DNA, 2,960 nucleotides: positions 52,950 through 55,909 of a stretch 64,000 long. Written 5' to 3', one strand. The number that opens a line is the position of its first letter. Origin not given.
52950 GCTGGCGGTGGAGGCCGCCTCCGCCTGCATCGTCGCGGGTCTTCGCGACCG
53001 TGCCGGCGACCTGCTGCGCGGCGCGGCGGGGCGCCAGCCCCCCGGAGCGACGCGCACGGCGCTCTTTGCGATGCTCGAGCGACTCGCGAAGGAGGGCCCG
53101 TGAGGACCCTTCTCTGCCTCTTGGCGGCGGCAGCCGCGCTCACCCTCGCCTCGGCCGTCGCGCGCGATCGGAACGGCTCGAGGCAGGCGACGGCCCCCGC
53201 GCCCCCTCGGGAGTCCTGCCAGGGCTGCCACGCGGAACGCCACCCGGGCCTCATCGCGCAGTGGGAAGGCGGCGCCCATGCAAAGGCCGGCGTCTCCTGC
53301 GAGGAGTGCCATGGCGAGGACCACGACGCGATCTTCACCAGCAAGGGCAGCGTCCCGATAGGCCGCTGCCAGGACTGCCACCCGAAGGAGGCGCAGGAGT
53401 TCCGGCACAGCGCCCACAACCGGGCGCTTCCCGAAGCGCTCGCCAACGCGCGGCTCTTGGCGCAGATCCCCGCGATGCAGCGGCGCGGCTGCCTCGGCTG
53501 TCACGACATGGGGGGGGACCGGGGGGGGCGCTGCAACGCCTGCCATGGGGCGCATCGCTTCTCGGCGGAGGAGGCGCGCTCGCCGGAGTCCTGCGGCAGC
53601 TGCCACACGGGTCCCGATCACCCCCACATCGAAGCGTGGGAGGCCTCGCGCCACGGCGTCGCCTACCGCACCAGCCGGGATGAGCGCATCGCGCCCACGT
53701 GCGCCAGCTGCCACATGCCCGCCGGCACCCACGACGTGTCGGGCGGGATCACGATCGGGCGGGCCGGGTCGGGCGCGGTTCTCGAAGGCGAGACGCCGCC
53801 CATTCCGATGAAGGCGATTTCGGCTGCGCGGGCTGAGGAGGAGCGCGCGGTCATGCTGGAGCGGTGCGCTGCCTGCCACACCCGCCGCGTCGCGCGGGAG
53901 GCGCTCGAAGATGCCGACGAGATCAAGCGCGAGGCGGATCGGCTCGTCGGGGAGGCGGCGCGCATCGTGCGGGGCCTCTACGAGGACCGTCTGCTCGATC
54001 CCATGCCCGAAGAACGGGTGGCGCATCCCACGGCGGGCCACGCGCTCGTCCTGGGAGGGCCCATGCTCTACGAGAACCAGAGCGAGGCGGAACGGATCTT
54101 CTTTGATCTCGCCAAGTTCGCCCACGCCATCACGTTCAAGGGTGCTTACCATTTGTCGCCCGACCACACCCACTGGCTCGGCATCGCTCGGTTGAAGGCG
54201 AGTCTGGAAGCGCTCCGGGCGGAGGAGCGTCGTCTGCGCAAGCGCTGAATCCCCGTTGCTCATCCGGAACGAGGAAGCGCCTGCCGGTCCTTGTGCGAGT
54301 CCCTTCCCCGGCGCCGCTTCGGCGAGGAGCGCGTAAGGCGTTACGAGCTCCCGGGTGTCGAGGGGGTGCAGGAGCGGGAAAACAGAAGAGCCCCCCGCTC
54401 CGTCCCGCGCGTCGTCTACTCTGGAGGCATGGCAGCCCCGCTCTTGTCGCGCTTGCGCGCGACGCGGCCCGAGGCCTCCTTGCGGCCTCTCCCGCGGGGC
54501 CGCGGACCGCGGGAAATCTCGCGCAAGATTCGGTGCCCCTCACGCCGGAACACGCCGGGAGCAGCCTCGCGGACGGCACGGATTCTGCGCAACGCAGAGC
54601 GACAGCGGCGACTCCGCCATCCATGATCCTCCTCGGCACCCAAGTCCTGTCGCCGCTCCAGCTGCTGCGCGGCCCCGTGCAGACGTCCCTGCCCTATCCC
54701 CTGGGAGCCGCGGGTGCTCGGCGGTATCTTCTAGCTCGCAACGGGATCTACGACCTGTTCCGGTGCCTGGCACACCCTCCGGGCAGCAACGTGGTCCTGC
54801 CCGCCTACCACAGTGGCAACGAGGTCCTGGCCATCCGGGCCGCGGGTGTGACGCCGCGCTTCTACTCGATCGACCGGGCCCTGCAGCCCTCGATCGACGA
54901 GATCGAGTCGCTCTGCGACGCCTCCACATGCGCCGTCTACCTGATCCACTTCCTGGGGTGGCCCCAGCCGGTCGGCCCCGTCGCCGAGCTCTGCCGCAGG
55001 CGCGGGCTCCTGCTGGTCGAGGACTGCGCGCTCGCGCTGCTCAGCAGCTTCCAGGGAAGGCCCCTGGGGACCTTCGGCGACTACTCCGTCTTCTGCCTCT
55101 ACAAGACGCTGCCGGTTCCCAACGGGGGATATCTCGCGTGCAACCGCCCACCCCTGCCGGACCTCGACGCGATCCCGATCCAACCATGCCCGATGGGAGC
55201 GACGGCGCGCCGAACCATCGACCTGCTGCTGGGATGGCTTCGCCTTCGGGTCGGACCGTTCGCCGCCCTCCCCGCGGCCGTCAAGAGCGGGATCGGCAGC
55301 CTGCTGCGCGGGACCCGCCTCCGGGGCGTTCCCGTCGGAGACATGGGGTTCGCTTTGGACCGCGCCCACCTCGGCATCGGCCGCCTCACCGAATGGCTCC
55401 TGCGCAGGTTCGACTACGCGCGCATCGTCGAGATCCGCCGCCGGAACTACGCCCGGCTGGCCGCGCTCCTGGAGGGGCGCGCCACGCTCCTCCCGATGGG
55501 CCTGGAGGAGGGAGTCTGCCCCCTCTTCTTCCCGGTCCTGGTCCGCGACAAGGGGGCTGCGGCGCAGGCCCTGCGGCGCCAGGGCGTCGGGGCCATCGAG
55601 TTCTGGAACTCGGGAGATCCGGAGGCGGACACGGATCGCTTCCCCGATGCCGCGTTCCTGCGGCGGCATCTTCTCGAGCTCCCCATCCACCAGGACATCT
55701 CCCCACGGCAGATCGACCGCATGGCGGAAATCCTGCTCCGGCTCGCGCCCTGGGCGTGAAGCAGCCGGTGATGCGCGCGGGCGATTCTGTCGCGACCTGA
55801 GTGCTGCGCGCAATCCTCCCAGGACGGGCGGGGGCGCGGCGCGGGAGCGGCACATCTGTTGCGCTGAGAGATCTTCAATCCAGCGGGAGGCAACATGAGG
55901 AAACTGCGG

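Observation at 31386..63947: Anammox/nitrifier-like electron-transfer parts list concentrated in 33 kb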

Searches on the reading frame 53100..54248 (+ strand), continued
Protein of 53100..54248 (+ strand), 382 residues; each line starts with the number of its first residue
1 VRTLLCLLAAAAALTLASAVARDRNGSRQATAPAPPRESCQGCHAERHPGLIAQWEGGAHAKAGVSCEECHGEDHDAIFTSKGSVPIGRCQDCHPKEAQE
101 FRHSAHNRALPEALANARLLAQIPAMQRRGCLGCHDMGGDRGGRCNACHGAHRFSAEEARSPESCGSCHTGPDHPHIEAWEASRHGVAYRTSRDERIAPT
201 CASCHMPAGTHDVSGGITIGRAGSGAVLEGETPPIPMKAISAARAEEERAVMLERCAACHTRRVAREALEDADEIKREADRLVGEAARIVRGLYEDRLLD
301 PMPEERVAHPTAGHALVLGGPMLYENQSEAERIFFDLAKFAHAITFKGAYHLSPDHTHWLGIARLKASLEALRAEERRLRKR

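Call 83: search_solved_structures(query=A1, max_evalue=0.00001, show_alignments=5)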
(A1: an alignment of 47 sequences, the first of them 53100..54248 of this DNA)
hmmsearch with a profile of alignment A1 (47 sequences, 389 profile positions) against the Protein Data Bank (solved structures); distinct sequences matched with E-value up to 0.00001: 10.
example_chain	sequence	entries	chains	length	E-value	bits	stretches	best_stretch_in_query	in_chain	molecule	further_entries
6t5e_A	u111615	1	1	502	1.4e-55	191.8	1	31-385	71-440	Hydroxylamine oxidoreductase-like protein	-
4n4j_A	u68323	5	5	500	1.9e-55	191.3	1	29-385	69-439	hydroxylamine oxidoreductase | Similar to hydroxylamine oxidoreductase hao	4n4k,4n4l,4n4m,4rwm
6h5l_A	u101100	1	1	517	4.9e-52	180.1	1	63-386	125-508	Similar to hydroxylamine oxidoreductase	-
6hif_G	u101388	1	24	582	3.7e-48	167.4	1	31-386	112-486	Hydrazine dehydrogenase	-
6m0p_A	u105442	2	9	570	3.2e-43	151.1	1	62-385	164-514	Aerobic hydroxylamine oxidoreductase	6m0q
4fas_A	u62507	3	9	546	3.7e-43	150.9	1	62-385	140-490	Hydroxylamine oxidoreductase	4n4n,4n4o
1fgj_A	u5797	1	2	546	1.5e-42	148.9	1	62-385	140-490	HYDROXYLAMINE OXIDOREDUCTASE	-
4qo5_A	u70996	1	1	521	1.1e-35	126.3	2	135-211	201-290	Hypothetical multiheme protein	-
6r2q_A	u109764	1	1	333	1.6e-09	40.1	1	28-211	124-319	Cystathionine beta-synthase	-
6i5b_A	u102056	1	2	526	1.2e-07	34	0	38-96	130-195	Uncharacterized protein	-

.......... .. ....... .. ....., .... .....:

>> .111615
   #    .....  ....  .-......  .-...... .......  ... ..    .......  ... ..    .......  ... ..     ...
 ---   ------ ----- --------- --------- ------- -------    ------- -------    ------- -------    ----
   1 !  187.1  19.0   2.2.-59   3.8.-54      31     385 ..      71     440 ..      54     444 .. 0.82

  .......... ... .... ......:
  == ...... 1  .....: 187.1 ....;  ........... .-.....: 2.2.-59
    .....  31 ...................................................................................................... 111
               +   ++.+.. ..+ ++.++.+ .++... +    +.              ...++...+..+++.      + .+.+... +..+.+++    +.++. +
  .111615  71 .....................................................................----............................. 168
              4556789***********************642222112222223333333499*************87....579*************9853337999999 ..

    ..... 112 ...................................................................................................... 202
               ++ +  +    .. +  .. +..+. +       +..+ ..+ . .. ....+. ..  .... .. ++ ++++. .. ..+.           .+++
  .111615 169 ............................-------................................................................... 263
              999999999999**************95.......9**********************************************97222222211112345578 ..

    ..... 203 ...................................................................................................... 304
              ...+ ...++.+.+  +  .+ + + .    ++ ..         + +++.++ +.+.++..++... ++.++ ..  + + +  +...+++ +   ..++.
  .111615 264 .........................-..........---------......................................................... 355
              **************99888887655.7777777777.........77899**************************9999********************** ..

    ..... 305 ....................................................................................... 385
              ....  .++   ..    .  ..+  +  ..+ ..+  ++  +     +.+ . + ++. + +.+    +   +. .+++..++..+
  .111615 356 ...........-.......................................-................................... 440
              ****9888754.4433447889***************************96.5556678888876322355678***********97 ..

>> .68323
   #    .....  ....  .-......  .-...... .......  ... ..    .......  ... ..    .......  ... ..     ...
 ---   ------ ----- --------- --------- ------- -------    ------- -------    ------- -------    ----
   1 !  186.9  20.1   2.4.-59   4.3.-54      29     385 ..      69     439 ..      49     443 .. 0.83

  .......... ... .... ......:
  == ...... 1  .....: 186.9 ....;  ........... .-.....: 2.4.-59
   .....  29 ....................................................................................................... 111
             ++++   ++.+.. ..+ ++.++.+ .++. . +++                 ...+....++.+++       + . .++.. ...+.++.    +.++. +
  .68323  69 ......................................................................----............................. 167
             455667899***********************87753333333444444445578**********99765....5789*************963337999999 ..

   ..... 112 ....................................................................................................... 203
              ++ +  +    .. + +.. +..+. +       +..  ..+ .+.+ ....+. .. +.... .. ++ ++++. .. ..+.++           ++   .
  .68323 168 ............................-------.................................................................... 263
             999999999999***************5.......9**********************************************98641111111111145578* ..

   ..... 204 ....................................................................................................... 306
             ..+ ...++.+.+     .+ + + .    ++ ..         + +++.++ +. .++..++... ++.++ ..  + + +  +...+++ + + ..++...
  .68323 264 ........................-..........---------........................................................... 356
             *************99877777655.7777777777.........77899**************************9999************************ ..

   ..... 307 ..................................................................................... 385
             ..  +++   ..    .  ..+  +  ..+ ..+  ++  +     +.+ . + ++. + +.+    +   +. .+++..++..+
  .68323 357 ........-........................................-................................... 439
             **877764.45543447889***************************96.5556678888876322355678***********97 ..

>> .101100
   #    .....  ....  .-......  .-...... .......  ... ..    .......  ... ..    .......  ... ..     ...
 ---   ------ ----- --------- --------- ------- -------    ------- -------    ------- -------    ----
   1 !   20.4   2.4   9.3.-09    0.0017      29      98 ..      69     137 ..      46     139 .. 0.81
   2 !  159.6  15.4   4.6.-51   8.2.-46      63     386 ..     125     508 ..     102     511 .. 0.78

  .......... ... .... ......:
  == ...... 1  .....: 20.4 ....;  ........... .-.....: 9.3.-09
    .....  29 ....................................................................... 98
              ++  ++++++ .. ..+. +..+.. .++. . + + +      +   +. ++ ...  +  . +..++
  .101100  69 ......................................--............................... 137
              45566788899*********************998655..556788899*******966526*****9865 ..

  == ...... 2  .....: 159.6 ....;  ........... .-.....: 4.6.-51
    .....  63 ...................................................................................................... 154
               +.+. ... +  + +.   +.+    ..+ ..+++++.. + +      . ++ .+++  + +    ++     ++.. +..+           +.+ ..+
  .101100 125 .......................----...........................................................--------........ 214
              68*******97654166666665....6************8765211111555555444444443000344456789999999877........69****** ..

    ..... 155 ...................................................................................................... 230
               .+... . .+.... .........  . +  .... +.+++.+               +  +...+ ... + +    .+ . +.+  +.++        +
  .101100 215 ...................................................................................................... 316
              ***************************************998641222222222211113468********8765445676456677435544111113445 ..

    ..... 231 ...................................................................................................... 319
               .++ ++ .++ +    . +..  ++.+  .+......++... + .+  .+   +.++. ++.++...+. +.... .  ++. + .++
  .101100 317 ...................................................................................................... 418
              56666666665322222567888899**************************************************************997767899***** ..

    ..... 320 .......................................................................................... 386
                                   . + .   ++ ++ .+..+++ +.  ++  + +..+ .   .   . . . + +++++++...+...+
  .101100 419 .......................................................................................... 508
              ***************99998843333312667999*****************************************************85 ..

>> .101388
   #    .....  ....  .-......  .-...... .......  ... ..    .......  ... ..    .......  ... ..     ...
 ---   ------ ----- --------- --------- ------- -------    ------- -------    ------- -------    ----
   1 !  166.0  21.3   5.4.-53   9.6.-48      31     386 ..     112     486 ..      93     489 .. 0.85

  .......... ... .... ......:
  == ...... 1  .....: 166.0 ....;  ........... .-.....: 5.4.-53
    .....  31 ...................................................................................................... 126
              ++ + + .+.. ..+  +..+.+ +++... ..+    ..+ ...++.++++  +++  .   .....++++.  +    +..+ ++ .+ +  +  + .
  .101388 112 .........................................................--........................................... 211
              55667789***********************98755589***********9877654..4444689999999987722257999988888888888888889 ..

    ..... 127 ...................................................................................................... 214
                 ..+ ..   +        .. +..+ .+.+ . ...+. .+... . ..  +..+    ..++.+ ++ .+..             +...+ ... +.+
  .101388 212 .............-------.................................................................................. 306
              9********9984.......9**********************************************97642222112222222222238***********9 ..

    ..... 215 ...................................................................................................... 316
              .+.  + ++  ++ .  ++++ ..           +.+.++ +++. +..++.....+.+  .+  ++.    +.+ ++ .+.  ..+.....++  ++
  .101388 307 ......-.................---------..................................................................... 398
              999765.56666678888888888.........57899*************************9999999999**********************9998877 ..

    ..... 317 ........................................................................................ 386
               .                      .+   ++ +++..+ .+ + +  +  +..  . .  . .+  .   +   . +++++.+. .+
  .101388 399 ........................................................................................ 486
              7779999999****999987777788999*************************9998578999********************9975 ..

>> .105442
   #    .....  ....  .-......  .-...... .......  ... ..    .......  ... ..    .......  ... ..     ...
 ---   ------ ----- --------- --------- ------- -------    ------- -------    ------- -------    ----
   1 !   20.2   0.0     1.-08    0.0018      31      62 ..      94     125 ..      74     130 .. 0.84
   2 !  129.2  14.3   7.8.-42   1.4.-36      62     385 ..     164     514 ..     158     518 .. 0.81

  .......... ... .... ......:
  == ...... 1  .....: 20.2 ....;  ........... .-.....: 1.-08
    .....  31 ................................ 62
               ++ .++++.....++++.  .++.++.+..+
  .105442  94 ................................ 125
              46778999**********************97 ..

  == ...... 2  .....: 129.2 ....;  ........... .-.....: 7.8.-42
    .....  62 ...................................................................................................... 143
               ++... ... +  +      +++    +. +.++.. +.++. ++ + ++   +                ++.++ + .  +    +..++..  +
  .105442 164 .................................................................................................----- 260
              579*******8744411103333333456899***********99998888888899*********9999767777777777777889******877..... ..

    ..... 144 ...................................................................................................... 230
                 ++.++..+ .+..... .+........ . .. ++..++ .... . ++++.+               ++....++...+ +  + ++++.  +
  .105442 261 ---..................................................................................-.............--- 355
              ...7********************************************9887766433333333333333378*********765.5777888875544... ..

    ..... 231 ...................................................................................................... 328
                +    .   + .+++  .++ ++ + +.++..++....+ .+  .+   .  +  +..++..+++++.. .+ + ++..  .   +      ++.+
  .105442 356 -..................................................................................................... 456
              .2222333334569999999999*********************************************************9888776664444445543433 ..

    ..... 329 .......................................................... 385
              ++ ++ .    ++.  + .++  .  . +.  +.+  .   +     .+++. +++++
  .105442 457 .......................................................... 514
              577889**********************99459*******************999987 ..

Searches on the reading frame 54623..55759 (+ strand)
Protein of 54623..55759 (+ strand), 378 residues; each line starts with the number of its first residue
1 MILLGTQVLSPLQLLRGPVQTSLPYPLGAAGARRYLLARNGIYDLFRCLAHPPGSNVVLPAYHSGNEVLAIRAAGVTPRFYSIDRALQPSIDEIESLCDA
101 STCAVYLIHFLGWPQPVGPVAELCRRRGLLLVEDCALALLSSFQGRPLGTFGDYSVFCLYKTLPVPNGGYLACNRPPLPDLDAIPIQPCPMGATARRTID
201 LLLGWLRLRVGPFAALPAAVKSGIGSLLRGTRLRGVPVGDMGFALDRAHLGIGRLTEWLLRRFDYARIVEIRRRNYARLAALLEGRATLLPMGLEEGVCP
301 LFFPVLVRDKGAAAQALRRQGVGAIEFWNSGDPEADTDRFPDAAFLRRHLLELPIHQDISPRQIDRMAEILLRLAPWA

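Call 8: search_protein_families(library=pfam, proteins=[window:54623-55759:+], max_evalue=0.01)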
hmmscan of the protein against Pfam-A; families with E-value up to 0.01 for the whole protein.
window:54623-55759:+ (378 aa): 1 family
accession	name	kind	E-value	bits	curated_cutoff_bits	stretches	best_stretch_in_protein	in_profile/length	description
PF01041.23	DegT_DnrJ_EryC1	-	8.8e-18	65.1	19.8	1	52-175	62-188/360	DegT/DnrJ/EryC1/StrS aminotransferase family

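Call 10: search_protein_families(library=ncbifam, proteins=[window:54623-55759:+], max_evalue=0.001)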
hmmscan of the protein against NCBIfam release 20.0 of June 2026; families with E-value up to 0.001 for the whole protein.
window:54623-55759:+ (378 aa): 7 families
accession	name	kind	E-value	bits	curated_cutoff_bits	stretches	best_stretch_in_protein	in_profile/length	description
NF008687.0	PRK11706.1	equivalog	3e-13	49.3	375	1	53-165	70-183/375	dTDP-4-amino-4,6-dideoxygalactose transaminase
NF011936.0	PRK15407.1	equivalog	8.2e-11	41.2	423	1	75-162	134-222/440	lipopolysaccharide biosynthesis protein RfbH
TIGR02379.1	ECA_wecE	subfamily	1.4e-09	37.2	434.85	1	53-169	70-187/376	dTDP-4-amino-4,6-dideoxy-D-glucose transaminase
TIGR04427.1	PLP_DesI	equivalog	1.3e-08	34.4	650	1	55-163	91-200/390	dTDP-4-dehydro-6-deoxyglucose aminotransferase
TIGR03588.1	PseC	equivalog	3.4e-08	32.8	423.5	1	71-175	87-200/380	UDP-4-amino-4,6-dideoxy-N-acetyl-beta-L-altrosamine transaminase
NF008658.2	PRK11658.1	equivalog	3.8e-08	32.4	631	1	47-169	66-190/379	UDP-4-amino-4-deoxy-L-arabinose aminotransferase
TIGR04181.1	NHT_00031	hypoth_equivalog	4.4e-08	32.4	420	1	99-171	132-206/359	LegC family aminotransferase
